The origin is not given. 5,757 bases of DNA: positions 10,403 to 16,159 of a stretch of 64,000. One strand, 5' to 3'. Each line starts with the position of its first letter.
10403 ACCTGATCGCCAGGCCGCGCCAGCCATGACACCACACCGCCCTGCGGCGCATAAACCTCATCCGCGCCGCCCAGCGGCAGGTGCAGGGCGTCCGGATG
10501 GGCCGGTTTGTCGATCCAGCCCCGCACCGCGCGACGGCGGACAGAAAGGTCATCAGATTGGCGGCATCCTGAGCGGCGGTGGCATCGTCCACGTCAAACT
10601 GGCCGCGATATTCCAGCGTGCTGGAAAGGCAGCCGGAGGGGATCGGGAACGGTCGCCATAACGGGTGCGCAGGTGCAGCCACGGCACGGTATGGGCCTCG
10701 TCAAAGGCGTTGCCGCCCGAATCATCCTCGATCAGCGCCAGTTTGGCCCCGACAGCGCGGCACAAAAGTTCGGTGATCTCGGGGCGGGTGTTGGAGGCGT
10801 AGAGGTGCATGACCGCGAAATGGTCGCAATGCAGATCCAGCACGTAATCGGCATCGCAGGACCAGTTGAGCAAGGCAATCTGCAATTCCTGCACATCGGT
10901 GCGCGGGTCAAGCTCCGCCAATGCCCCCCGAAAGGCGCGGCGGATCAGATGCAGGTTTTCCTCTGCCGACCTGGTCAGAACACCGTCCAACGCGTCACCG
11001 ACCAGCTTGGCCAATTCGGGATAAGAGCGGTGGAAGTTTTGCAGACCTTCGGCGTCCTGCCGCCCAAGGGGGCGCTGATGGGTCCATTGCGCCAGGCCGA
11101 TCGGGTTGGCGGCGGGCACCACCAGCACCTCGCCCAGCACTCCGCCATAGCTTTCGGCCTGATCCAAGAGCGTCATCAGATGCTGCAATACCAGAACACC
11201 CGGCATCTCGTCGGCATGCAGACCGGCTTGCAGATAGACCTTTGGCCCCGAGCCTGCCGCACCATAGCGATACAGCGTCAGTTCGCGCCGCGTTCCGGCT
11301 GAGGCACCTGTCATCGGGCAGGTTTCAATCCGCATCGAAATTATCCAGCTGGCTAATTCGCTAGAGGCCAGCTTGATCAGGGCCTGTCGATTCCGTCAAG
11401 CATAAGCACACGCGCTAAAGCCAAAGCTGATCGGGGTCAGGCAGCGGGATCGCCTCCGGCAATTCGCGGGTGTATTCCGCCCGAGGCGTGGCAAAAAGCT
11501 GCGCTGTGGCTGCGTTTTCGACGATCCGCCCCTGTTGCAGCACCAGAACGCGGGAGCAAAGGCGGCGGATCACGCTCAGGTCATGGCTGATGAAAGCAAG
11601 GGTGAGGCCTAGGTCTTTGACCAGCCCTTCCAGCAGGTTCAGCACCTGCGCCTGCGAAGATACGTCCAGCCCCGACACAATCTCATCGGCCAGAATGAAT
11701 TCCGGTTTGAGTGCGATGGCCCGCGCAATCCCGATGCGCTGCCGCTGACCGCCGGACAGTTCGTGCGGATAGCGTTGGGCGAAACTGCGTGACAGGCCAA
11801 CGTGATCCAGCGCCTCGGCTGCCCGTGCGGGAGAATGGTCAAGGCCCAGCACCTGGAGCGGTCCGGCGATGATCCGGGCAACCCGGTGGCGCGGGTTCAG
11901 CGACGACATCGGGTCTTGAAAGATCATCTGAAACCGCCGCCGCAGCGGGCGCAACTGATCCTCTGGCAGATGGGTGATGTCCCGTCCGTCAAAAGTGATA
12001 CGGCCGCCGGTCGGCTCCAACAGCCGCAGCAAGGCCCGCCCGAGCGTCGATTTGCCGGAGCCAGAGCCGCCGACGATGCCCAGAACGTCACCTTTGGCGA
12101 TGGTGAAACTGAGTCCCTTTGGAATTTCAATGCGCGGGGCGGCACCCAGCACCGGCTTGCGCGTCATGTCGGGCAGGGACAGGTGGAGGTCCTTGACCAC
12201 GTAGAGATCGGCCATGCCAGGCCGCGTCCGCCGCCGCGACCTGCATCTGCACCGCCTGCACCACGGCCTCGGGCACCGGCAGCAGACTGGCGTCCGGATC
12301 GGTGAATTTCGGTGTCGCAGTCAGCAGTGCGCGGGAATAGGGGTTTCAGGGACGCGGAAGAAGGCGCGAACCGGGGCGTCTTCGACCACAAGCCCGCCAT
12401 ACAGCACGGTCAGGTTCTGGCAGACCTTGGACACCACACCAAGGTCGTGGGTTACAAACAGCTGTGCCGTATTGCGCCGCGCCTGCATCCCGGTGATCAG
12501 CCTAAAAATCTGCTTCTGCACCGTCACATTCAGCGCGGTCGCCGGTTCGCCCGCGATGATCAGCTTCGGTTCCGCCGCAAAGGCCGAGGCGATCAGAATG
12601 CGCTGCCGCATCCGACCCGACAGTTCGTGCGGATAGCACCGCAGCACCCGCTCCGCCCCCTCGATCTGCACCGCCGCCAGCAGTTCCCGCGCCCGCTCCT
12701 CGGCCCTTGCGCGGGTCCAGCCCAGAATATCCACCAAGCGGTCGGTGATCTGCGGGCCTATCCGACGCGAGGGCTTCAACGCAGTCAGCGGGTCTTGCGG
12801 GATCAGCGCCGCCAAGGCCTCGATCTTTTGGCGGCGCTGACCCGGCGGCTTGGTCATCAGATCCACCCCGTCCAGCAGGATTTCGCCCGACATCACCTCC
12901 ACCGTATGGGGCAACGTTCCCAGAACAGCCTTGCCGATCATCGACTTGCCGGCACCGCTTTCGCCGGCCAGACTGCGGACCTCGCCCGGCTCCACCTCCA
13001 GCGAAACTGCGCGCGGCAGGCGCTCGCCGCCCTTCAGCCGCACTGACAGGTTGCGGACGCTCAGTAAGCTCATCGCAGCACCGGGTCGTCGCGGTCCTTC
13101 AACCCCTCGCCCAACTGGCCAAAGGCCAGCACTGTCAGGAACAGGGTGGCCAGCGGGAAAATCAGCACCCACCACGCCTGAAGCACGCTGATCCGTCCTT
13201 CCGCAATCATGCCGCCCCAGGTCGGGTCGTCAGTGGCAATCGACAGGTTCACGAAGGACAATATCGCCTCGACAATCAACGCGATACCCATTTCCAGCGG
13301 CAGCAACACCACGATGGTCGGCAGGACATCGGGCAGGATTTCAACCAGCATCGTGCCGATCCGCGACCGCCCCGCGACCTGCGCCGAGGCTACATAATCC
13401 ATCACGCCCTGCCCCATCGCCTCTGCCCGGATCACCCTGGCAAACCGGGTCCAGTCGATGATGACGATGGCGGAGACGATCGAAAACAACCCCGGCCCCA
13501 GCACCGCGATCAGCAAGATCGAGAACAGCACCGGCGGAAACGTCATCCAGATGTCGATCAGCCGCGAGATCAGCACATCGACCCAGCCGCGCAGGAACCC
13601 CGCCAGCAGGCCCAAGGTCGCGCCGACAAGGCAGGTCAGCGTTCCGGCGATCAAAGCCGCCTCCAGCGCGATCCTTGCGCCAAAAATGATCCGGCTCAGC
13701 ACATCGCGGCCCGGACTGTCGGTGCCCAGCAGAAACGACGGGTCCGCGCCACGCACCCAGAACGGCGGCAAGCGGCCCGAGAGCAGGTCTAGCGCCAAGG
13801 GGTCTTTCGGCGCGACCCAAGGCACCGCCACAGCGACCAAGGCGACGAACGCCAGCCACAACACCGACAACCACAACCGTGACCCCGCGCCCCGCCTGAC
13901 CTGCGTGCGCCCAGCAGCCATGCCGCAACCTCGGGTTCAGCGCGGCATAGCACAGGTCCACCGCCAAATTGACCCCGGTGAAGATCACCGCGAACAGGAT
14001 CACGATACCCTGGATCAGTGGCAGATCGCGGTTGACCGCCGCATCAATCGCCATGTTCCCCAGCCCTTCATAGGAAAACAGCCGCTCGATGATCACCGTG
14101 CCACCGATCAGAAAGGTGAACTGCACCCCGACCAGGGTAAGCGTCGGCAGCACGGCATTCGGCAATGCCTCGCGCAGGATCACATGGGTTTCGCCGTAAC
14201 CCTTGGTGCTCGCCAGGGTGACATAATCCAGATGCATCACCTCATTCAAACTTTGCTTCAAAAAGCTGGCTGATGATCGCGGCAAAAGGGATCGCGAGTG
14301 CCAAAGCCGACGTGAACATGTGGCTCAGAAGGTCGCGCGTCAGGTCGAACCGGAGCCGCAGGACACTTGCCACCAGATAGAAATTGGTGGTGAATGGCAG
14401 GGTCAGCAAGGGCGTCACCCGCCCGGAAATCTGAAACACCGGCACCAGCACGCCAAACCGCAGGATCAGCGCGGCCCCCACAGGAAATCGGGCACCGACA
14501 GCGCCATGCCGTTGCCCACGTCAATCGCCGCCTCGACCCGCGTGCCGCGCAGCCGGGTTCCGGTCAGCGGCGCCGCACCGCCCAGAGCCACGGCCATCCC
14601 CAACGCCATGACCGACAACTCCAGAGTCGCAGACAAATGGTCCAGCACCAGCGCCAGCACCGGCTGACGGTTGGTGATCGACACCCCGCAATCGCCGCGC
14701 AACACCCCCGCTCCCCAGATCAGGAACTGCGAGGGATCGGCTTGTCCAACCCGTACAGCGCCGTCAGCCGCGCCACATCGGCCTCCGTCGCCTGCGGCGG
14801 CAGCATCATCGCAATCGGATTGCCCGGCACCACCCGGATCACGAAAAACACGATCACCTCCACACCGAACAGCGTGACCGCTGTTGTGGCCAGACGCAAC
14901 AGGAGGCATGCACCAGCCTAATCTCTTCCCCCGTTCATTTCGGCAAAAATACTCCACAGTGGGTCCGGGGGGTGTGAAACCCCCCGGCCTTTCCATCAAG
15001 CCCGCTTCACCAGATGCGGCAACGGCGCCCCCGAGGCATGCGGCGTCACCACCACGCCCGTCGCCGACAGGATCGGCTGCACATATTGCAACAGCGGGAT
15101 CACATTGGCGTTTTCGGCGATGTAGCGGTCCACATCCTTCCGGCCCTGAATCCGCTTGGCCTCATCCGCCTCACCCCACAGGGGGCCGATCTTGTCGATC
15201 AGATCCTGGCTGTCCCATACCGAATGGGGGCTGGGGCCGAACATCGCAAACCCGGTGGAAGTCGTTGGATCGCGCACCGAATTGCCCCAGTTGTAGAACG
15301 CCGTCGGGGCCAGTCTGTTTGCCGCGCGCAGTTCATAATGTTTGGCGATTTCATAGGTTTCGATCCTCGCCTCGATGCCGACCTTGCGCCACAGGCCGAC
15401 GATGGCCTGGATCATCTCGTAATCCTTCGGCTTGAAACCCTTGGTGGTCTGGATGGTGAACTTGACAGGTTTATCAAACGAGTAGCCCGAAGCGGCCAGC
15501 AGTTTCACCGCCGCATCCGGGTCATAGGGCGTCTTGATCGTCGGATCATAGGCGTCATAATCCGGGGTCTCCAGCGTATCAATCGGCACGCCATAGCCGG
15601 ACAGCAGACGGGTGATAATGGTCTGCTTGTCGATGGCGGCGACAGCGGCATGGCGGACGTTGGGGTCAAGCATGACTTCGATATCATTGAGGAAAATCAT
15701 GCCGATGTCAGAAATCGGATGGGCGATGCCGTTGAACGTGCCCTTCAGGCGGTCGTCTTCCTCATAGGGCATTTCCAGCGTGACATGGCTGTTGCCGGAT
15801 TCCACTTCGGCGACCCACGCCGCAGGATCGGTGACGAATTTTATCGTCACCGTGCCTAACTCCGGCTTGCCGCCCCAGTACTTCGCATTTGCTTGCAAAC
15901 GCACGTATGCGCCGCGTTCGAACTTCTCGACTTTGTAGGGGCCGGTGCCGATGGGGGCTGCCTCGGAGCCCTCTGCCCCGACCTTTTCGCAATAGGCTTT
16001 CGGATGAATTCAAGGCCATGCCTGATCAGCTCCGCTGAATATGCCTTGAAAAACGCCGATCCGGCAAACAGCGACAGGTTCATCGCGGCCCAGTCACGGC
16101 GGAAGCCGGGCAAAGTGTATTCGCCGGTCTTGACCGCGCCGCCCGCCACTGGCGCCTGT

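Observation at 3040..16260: A 13-kb block of two peptide-uptake loci is almost entirely pseudogenised while the flanking genes are intact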

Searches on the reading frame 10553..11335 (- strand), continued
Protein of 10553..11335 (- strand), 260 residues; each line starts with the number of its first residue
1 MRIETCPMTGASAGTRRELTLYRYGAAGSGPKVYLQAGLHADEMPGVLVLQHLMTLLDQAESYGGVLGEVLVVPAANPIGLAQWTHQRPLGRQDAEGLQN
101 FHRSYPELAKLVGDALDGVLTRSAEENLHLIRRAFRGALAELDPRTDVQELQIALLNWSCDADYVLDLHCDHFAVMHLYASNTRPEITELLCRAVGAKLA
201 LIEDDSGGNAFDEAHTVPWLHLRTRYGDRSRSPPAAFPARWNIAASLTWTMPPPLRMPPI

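Call 61: find_homologous_proteins(query=L008:11522-12724:+, max_evalue=1e-80)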
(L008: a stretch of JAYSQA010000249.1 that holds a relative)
Query L008:11522-12724:+ (401 aa): 316 proteins with E <= 1e-80 among 8000 candidates; the best 120 are listed.
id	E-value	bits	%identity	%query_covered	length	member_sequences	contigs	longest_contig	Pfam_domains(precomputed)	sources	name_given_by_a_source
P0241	1.6e-266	902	100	100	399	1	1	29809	PF00496.28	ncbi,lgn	-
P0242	4.1e-222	755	83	100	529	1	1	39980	PF00496.28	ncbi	-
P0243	2.1e-218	743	81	100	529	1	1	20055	PF00496.28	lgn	-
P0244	5.3e-217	739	81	100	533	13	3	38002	PF00496.28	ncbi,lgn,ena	-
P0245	4.0e-214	729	81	100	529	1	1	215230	PF00496.28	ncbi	ncbi:MAG: peptide ABC transporter substrate-binding protein [Cypionkella sp.]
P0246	6.8e-214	728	80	100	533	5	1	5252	PF00496.28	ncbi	-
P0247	3.0e-213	726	80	100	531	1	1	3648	PF00496.28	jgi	jgi:oligopeptide transport system substrate-binding protein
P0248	1.4e-211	721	80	100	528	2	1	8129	PF00496.28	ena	-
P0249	7.7e-211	718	79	100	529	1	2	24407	PF00496.28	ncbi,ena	-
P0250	2.8e-209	713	78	100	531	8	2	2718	PF00496.28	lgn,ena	-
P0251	4.0e-208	709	79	100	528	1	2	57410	PF00496.28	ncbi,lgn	-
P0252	4.4e-208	709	79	100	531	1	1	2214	PF00496.28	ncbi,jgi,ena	jgi:oligopeptide transport system substrate-binding protein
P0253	2.1e-207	707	77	100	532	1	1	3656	PF00496.28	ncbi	-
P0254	7.0e-204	695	76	100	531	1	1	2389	PF00496.28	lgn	-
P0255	1.9e-201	687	76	100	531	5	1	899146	PF00496.28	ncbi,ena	-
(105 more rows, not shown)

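Call 62: find_encoding_contigs(protein=P0241, flank=6000, max_places=6)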
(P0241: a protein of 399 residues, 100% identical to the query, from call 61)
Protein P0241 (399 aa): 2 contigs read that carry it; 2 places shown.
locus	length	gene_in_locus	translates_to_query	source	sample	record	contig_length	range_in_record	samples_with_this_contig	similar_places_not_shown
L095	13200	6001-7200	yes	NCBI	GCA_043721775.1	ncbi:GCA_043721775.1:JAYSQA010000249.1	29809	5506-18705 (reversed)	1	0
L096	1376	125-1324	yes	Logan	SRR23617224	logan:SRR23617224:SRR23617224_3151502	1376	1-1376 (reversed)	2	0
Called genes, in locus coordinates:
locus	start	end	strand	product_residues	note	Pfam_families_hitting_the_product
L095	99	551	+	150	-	PF01613:Flavin_Reduct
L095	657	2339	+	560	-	-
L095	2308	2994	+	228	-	PF00149:Metallophos (faint), PF12850:Metallophos_2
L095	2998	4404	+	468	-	PF00069:Pkinase, PF07714:PK_Tyr_Ser-Thr, PF01636:APH (faint), PF03109:ABC1 (faint), PF00582:Usp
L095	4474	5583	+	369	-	PF24827:AstE_AspA_cat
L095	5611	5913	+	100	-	PF00496:SBP_bac_5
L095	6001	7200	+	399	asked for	PF00496:SBP_bac_5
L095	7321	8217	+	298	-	PF00528:BPD_transp_1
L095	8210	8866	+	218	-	PF12911:OppC_N (weak), PF00528:BPD_transp_1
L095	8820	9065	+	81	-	-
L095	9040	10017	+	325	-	PF00005:ABC_tran, PF13304:AAA_21 (weak), PF08352:oligo_HPY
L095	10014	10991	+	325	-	PF00005:ABC_tran, PF08352:oligo_HPY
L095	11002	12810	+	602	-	PF26549:Tricorn_N (faint), PF02129:Peptidase_S15 (faint), PF20434:BD-FAE (faint), PF00326:Peptidase_S9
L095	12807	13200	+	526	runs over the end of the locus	PF20254:DMFA2_C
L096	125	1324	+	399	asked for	PF00496:SBP_bac_5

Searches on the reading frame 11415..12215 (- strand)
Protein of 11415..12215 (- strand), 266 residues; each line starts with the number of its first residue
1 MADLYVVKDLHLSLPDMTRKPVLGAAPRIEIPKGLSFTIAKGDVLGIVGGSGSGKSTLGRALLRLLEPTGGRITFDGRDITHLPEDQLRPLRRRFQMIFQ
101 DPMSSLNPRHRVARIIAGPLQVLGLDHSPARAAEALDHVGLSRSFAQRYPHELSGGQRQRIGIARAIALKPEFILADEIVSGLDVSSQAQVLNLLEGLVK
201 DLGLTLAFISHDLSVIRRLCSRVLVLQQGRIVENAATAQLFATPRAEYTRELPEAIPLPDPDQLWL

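Call 12: find_encoding_contigs(protein=window:11415-12215:-, flank=10000, max_places=10)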
Protein window:11415-12215:- (266 aa): no gene with exactly this product is on record in the collection.

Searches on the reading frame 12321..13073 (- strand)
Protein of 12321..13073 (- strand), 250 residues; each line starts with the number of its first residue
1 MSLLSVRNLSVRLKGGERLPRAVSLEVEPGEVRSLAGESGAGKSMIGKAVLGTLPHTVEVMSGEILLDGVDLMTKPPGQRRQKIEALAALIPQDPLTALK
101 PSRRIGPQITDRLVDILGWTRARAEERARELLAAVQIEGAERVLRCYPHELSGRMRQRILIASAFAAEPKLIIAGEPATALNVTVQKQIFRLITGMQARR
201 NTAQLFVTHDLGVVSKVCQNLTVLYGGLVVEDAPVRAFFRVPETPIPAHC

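Call 34: find_encoding_contigs(protein=window:12321-13073:-, flank=5000, max_places=10)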
Protein window:12321-13073:- (250 aa): 2 contigs read that carry it; 2 places shown.
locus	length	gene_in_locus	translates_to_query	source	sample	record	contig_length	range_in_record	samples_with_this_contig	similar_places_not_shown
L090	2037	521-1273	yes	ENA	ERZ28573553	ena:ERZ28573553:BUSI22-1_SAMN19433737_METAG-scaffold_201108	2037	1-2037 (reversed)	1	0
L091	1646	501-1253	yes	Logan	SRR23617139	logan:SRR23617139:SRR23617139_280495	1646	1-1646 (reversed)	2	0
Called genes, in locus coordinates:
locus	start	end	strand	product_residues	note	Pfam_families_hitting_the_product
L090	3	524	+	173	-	?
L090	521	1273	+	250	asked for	PF00005:ABC_tran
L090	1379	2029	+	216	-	PF00005:ABC_tran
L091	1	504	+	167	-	?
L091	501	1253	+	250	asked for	PF00005:ABC_tran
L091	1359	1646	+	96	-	?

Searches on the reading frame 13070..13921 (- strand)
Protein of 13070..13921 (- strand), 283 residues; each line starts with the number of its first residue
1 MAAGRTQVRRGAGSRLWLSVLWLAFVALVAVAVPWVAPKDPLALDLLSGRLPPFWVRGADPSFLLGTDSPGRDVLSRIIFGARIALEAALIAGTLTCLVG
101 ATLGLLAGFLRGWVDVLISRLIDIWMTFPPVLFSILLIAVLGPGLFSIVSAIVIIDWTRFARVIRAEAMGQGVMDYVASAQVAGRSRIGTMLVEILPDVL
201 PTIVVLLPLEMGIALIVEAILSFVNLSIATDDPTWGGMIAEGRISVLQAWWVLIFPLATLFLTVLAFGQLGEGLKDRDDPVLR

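Call 23: find_encoding_contigs(protein=window:13070-13921:-, flank=10000, max_places=10)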
Protein window:13070-13921:- (283 aa): no gene with exactly this product is on record in the collection.

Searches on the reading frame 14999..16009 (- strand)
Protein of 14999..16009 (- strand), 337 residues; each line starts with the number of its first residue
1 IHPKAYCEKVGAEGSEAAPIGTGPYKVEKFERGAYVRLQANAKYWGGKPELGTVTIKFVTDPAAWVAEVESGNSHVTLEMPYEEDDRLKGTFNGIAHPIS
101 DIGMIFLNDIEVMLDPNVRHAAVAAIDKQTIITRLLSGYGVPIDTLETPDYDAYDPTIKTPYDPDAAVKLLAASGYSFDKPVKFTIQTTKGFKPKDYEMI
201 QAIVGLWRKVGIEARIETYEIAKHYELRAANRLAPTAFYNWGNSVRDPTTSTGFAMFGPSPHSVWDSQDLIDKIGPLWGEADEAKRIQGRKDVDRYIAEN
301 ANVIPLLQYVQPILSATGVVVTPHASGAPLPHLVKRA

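Call 50: find_homologous_proteins(query=window:14999-16009:-, max_evalue=1e-60)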
Query window:14999-16009:- (337 aa): 2061 proteins with E <= 1e-60 among 8000 candidates; the best 120 are listed.
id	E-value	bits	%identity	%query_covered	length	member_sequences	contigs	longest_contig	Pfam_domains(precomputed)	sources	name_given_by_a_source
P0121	6.2e-202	688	100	90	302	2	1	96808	PF00496.28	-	-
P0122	1.5e-201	687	91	100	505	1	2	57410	PF00496.28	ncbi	-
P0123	1.1e-200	684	91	100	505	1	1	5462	PF00496.28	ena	-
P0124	6.0e-196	669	89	100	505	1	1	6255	PF00496.28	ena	-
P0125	2.1e-195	667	89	100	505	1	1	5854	PF00496.28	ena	-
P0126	2.8e-195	667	89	100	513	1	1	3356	PF00496.28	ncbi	ncbi:MAG: ABC transporter substrate-binding protein [Paracoccaceae bacterium]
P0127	5.1e-194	662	89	100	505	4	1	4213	PF00496.28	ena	-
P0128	8.8e-194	662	88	100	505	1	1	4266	PF00496.28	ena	-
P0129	3.2e-189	647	86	100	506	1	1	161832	PF00496.28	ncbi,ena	-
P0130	1.2e-185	635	84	100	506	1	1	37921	PF00496.28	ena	-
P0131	2.4e-185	634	85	100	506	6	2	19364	PF00496.28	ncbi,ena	-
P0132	3.2e-185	634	84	100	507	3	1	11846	PF00496.28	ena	-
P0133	3.5e-185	633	85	100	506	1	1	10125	PF00496.28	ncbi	-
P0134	2.1e-184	631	84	100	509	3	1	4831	PF00496.28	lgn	-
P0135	3.3e-184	630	84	100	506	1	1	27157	PF00496.28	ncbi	ncbi:MAG: ABC transporter substrate-binding protein [bacterium]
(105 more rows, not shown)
